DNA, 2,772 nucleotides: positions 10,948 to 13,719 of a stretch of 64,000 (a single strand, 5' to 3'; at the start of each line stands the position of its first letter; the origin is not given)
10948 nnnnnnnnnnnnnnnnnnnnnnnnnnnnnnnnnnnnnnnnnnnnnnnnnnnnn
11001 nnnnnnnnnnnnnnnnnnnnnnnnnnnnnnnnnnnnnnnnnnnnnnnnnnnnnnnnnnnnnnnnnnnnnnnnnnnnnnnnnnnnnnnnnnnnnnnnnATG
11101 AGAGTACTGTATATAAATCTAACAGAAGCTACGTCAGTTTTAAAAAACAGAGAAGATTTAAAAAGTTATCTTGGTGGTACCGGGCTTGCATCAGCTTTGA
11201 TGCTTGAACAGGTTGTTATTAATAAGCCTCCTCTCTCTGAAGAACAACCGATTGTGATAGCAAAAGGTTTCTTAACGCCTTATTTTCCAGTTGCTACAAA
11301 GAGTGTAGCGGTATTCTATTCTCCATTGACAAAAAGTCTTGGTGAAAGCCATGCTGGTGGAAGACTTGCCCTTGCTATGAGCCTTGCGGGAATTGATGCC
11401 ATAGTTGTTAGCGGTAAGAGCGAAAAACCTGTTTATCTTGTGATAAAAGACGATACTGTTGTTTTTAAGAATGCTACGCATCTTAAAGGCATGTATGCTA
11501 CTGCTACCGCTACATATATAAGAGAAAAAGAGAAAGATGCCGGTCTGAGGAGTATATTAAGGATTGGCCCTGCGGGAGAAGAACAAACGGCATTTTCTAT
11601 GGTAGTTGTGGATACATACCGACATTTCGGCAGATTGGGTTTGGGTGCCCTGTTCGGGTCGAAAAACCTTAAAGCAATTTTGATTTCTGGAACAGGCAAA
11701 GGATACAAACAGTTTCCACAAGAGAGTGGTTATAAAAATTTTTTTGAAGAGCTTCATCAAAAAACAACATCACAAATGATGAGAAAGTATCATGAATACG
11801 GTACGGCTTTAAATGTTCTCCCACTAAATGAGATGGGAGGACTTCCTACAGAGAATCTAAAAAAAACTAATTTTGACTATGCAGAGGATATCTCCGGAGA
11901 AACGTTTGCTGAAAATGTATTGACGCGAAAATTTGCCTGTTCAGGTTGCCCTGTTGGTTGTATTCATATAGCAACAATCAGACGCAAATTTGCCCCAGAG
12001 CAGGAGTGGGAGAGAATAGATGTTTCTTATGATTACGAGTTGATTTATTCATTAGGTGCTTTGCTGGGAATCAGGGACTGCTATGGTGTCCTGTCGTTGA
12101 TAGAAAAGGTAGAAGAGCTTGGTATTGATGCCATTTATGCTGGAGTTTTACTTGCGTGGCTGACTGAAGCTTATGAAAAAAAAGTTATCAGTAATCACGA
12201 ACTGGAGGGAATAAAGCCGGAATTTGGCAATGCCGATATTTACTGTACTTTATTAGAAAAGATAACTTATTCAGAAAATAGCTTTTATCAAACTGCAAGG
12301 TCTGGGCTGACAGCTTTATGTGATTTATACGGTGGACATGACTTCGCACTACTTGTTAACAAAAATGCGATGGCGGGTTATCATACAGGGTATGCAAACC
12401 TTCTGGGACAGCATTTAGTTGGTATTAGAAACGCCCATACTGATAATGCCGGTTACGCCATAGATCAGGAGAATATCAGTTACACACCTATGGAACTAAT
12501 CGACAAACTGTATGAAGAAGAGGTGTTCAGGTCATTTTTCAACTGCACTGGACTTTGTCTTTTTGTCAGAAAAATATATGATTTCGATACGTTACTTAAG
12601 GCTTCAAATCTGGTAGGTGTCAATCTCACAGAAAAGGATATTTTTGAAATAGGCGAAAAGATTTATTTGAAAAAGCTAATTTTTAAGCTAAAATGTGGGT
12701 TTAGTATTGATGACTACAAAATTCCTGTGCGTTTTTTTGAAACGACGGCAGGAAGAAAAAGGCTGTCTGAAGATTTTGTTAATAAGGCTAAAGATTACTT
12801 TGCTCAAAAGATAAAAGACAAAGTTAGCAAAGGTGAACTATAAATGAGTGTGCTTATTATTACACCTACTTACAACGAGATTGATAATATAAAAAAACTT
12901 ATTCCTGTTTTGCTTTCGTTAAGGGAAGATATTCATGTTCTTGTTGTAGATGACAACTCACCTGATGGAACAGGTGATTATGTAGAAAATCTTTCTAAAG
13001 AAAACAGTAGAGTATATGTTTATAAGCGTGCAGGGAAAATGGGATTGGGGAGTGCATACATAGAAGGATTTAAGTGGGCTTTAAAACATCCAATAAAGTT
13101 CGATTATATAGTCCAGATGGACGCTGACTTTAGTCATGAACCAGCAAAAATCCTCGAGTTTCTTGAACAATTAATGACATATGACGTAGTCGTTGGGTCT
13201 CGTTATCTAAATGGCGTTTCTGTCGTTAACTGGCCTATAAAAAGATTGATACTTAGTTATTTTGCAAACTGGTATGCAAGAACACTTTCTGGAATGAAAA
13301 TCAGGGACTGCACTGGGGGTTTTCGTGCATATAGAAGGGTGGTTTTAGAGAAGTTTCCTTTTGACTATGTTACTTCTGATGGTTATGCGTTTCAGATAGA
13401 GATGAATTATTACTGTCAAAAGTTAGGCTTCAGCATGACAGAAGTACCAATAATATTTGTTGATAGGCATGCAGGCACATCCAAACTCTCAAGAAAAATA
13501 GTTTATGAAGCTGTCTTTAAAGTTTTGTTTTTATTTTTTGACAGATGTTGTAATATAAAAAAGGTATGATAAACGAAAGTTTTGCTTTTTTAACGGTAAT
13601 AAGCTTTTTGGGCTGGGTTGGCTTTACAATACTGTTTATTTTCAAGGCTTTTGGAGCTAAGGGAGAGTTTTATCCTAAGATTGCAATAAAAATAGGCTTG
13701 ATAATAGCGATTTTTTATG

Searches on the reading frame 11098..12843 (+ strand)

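Call 60: search_protein_families(library=pfam, proteins=[window:11098-12843:+], max_evalue=0.00001)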
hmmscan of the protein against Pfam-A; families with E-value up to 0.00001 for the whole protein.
window:11098-12843:+ (581 aa): 2 families
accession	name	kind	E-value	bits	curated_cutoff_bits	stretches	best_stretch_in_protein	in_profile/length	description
PF02730.20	AFOR_N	-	1.6e-59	201.4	29.8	1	2-199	2-199/199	Aldehyde ferredoxin oxidoreductase, N-terminal domain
PF01314.23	AFOR_C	-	6.7e-59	200.4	27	1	219-554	6-349/385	Aldehyde ferredoxin oxidoreductase, domains 2 & 3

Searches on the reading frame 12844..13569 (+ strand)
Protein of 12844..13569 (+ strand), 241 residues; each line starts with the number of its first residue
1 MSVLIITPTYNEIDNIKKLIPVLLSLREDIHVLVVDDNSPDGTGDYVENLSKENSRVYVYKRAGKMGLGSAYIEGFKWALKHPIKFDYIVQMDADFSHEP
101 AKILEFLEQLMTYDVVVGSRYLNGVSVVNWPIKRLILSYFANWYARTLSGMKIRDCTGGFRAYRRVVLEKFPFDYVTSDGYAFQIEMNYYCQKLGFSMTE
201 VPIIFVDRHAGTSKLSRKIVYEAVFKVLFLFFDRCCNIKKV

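Call 60: search_protein_families(library=pfam, proteins=[window:12844-13569:+], max_evalue=0.00001)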
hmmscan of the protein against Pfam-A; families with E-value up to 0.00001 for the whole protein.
window:12844-13569:+ (241 aa): 1 family
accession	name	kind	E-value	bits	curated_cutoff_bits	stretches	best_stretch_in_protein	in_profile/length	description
PF00535.33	Glycos_transf_2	-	1.2e-27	97.4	23.3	1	5-170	2-166/168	Glycosyl transferase family 2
